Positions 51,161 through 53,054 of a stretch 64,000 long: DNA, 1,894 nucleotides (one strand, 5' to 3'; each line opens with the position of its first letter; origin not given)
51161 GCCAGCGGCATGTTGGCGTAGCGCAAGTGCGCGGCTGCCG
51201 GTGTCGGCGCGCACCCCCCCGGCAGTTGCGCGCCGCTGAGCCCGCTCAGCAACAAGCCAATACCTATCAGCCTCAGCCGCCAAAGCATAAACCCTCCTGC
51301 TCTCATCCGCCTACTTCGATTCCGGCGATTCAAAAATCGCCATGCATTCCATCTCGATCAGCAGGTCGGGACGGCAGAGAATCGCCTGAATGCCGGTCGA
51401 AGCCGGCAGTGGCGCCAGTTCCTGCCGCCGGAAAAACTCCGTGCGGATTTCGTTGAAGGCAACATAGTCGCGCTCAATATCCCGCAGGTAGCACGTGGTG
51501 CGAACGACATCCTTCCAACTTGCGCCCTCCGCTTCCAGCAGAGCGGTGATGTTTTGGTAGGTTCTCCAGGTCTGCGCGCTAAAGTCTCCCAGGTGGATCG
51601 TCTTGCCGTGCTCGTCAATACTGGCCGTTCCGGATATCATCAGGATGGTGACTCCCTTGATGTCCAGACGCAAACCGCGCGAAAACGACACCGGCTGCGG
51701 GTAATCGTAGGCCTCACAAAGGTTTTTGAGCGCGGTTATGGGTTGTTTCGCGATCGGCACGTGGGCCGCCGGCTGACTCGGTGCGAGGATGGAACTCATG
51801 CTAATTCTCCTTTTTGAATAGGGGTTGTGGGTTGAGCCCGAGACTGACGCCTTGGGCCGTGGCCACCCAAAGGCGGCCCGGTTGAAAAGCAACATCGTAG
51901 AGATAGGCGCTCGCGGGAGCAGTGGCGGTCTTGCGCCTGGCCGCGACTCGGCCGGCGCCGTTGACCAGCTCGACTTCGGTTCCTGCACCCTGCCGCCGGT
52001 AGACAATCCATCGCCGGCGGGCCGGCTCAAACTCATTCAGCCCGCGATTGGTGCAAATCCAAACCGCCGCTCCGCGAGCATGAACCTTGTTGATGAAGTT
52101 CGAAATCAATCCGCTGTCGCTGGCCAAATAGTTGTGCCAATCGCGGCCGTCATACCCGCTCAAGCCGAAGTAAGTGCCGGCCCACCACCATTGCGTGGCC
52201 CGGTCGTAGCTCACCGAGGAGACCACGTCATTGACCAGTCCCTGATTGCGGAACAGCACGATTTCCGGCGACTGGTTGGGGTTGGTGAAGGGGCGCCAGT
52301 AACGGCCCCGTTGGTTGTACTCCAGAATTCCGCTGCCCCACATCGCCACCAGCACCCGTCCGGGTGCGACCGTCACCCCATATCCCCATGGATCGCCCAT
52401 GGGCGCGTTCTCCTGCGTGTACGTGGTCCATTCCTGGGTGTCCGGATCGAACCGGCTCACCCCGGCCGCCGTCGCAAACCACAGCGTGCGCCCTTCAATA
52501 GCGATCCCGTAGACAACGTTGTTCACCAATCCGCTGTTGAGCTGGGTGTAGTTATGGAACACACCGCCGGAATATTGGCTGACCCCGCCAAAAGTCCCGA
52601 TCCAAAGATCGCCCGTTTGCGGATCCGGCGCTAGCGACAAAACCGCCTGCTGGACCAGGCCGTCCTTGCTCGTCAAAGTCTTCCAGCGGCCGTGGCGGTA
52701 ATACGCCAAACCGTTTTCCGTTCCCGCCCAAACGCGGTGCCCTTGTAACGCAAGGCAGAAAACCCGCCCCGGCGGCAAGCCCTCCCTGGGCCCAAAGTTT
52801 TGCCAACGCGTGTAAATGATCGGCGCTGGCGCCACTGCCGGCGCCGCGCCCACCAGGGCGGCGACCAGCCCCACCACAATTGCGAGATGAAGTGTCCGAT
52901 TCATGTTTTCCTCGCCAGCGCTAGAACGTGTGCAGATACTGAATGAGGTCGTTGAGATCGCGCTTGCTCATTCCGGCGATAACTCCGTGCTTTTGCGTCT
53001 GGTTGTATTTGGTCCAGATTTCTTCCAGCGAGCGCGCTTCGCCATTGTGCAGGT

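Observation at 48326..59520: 56-bp direct repeat (54/56 identical) brackets an 11,139-bp insertion between convergent dinB-family and aroA genes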

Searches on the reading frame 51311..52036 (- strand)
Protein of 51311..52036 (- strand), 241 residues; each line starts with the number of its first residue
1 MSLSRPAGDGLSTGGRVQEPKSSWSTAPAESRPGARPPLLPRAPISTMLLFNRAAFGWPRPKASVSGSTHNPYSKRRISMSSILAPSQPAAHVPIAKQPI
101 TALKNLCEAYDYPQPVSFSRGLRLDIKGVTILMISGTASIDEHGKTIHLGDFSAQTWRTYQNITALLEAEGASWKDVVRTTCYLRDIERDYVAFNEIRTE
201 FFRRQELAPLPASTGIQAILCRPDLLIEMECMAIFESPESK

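Call 7: search_protein_families(library=pfam, proteins=[window:51311-52036:-])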
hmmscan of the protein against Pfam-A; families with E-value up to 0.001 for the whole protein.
window:51311-52036:- (241 aa): 1 family
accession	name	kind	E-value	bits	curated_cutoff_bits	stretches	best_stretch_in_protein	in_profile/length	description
PF01042.26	Ribonuc_L-PSP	-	6.4e-19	68.6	27.3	1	130-234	19-120/121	Endoribonuclease L-PSP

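Call 41: search_protein_families(library=ncbifam, proteins=[window:51311-52036:-], max_evalue=0.01)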
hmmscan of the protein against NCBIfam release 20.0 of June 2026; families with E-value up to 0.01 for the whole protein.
window:51311-52036:- (241 aa): 4 families
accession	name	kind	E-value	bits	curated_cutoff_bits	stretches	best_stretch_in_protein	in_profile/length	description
TIGR00004.1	TIGR00004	subfamily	1.7e-14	54.1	106.25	1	130-234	24-124/125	Rid family detoxifying hydrolase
TIGR03610.1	RutC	equivalog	3.8e-14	52.9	169.1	1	130-233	26-124/127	pyrimidine utilization protein C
TIGR04444.1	chori_FkbO_Hyg5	subfamily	7.1e-08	32.1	325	1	112-232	182-310/311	FkbO/Hyg5 family chorismatase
NF008490.0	PRK11401.1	equivalog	8.6e-06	25.7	222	1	150-234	44-126/129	enamine/imine deaminase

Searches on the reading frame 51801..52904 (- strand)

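Call 7: search_protein_families(library=pfam, proteins=[window:51801-52904:-])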
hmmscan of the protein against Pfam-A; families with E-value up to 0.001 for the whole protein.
window:51801-52904:- (367 aa): 2 families
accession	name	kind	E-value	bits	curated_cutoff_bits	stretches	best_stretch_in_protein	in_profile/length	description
PF07494.17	Reg_prop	-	8.4e-12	44.2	20.4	0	82-106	1-24/24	Two component regulator propeller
PF10983.13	DUF2793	-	0.00026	21.2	27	0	44-84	29-69/87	Protein of unknown function (DUF2793)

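Call 41: search_protein_families(library=ncbifam, proteins=[window:51801-52904:-], max_evalue=0.01)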
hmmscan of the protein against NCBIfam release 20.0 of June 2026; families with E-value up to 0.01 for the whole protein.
window:51801-52904:- (367 aa): 2 families
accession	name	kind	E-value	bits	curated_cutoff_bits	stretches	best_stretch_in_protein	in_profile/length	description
NF052228.1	T9SS_PorZ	equivalog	6.1e-08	31.6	260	0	116-163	621-670/757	type IX secretion system anionic LPS delivery protein PorZ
NF045728.1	glycosyl_F510_1955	equivalog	5.6e-05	22.5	175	0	121-224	97-190/246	F510_1955 family glycosylhydrolase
